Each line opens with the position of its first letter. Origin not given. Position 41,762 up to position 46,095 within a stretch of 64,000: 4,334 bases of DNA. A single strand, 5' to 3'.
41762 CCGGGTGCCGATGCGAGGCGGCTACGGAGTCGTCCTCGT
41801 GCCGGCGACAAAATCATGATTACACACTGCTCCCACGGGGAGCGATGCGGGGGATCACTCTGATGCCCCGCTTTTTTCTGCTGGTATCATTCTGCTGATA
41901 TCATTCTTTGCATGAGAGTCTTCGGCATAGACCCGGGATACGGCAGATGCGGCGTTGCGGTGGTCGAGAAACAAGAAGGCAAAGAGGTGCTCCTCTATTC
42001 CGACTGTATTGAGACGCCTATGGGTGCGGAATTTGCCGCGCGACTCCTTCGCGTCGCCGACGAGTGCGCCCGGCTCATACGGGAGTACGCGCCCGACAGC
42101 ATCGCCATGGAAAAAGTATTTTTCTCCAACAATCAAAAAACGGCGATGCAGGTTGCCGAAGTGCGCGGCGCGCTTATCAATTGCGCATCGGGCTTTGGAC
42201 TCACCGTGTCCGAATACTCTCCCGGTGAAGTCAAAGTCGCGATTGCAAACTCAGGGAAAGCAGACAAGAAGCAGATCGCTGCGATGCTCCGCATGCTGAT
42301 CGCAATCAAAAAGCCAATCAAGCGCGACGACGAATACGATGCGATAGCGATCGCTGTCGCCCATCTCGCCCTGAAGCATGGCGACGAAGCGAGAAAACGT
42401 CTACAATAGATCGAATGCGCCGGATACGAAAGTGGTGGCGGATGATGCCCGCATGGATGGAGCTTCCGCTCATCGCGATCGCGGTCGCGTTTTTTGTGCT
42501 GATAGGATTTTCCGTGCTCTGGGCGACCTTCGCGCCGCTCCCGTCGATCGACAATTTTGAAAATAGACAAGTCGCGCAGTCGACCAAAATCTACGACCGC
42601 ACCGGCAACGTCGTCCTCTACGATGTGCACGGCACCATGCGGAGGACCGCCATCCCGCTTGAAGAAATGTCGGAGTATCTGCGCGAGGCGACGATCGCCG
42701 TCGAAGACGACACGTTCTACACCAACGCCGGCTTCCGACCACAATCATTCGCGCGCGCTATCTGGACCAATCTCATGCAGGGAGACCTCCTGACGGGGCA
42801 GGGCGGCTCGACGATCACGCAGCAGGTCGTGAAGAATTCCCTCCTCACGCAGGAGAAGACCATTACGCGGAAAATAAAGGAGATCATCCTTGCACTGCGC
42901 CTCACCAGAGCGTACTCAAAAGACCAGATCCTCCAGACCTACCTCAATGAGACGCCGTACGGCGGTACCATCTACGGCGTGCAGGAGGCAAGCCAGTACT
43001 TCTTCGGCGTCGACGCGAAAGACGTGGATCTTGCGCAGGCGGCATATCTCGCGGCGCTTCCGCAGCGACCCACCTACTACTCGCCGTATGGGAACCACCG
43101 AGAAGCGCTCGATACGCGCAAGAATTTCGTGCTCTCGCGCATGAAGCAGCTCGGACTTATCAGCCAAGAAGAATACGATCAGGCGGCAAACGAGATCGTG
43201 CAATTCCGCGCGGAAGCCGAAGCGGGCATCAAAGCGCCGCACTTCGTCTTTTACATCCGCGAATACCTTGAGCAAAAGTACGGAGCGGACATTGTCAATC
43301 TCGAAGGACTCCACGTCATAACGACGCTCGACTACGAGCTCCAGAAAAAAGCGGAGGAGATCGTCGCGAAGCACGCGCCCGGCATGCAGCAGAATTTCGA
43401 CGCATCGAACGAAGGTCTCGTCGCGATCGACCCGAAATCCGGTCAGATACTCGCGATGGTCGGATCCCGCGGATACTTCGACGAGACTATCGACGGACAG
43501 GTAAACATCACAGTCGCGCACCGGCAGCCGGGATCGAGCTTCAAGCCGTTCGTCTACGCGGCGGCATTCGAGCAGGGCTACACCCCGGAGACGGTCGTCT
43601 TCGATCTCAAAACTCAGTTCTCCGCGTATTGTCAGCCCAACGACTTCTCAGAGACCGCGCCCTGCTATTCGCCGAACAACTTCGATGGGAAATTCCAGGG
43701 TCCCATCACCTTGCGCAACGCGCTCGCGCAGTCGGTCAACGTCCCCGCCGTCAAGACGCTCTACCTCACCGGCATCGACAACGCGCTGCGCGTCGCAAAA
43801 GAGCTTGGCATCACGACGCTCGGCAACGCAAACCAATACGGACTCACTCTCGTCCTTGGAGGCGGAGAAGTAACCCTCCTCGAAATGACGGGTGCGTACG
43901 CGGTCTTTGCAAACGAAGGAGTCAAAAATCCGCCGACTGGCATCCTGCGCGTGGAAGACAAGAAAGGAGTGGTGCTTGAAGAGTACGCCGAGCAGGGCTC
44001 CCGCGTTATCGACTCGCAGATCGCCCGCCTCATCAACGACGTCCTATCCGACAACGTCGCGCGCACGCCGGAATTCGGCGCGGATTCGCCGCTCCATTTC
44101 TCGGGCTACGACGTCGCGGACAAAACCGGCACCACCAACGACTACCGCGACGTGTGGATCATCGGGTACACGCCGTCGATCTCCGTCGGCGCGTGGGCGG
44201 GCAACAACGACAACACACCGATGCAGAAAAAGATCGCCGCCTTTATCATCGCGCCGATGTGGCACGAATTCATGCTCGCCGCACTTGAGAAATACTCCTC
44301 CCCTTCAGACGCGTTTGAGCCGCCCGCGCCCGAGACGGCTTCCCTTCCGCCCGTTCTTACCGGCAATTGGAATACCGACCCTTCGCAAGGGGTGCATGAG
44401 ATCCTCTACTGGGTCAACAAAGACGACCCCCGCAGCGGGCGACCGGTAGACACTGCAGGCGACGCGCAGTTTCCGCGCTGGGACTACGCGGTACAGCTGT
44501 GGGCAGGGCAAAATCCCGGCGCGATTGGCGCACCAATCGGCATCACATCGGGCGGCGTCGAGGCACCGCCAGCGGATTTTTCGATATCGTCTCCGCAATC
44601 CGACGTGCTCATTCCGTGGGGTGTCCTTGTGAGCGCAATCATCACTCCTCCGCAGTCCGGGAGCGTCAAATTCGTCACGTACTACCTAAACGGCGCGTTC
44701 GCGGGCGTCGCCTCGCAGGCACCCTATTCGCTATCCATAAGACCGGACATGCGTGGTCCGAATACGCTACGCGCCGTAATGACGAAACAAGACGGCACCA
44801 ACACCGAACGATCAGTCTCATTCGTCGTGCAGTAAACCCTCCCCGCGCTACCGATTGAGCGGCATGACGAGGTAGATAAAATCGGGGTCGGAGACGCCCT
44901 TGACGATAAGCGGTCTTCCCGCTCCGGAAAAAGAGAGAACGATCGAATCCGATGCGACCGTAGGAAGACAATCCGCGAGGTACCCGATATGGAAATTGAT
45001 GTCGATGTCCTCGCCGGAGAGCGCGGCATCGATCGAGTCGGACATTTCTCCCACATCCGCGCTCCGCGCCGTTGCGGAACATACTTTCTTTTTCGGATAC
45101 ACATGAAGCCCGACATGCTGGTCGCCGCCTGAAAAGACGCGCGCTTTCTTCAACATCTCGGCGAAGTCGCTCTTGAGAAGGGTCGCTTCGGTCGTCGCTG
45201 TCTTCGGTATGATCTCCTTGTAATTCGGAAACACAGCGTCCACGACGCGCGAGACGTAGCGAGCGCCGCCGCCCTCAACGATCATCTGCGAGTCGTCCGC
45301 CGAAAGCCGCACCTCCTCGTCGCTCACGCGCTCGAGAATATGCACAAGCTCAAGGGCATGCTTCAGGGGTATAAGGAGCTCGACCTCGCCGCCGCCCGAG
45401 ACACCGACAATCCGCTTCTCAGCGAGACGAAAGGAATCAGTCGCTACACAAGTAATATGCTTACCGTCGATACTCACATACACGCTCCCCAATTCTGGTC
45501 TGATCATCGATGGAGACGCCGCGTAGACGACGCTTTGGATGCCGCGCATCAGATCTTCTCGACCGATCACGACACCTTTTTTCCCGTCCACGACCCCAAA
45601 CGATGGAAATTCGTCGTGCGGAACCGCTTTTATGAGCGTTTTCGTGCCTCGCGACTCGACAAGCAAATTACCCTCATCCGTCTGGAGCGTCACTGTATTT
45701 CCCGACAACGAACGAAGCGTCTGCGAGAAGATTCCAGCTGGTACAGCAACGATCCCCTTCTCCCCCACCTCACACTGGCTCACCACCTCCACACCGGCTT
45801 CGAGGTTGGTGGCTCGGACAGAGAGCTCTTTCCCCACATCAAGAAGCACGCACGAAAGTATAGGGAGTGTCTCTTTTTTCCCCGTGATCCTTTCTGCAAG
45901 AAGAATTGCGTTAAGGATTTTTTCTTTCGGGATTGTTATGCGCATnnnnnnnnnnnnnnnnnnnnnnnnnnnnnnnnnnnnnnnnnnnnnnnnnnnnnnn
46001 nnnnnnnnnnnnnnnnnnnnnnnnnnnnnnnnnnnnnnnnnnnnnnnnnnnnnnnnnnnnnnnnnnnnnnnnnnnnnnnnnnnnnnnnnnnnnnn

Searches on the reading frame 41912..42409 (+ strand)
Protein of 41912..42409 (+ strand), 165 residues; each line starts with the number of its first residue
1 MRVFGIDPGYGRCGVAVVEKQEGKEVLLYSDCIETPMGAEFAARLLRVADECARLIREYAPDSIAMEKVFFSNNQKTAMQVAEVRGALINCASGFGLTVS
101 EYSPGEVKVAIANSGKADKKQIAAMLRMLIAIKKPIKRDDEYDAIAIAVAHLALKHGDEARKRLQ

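Call 63: search_protein_families(library=pfam, proteins=[window:41912-42409:+], max_evalue=0.01)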
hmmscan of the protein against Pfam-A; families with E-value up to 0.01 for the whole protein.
window:41912-42409:+ (165 aa): 1 family
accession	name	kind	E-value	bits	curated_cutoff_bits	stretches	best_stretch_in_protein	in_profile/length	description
PF02075.23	RuvC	-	1.4e-38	132.6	22.2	1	3-151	1-148/148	Crossover junction endodeoxyribonuclease RuvC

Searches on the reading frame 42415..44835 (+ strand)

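Call 7: search_protein_families(library=pfam, proteins=[window:42415-44835:+])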
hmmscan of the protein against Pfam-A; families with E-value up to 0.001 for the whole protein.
window:42415-44835:+ (806 aa): 3 families
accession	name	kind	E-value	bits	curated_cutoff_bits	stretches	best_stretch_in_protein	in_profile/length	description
PF00912.28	Transgly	-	5.9e-58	195.6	27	1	74-244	11-178/178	Transglycosylase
PF00905.27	Transpeptidase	-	1.6e-27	97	22.1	1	335-602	3-282/299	Penicillin binding protein transpeptidase domain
PF17957.7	Big_7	-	0.00022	22.2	24.1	1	723-785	4-68/70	Bacterial Ig domain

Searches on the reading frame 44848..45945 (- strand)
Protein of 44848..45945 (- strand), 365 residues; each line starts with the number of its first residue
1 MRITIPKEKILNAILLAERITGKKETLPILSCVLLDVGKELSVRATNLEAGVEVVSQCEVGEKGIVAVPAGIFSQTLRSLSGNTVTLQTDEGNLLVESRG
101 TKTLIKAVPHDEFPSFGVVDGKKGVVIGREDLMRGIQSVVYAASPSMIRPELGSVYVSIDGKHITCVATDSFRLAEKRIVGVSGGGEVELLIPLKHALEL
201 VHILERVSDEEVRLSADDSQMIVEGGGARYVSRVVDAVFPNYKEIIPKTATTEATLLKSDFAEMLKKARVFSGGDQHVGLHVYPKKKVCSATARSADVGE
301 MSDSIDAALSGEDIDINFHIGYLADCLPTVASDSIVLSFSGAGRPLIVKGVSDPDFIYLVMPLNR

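Call 7: search_protein_families(library=pfam, proteins=[window:44848-45945:-])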
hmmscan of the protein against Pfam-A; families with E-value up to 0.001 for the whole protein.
window:44848-45945:- (365 aa): 3 families
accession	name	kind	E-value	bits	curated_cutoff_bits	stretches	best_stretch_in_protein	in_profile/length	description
PF00712.24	DNA_pol3_beta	-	5.1e-20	72.3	24.4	1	1-115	1-118/120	DNA polymerase III beta subunit, N-terminal domain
PF02767.21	DNA_pol3_beta_2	-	3.2e-19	69.7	27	1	130-241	5-116/116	DNA polymerase III beta subunit, central domain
PF02768.20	DNA_pol3_beta_3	-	2.8e-18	66.3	27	1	243-363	1-120/121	DNA polymerase III beta subunit, C-terminal domain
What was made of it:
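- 44848..45945 (-): dnaN (DNA polymerase III beta clamp, 365 aa). Its ATG directly follows the AT-rich stretch. Pfam DNA_pol3_beta N-terminal, central and C-terminal domains (call 7).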
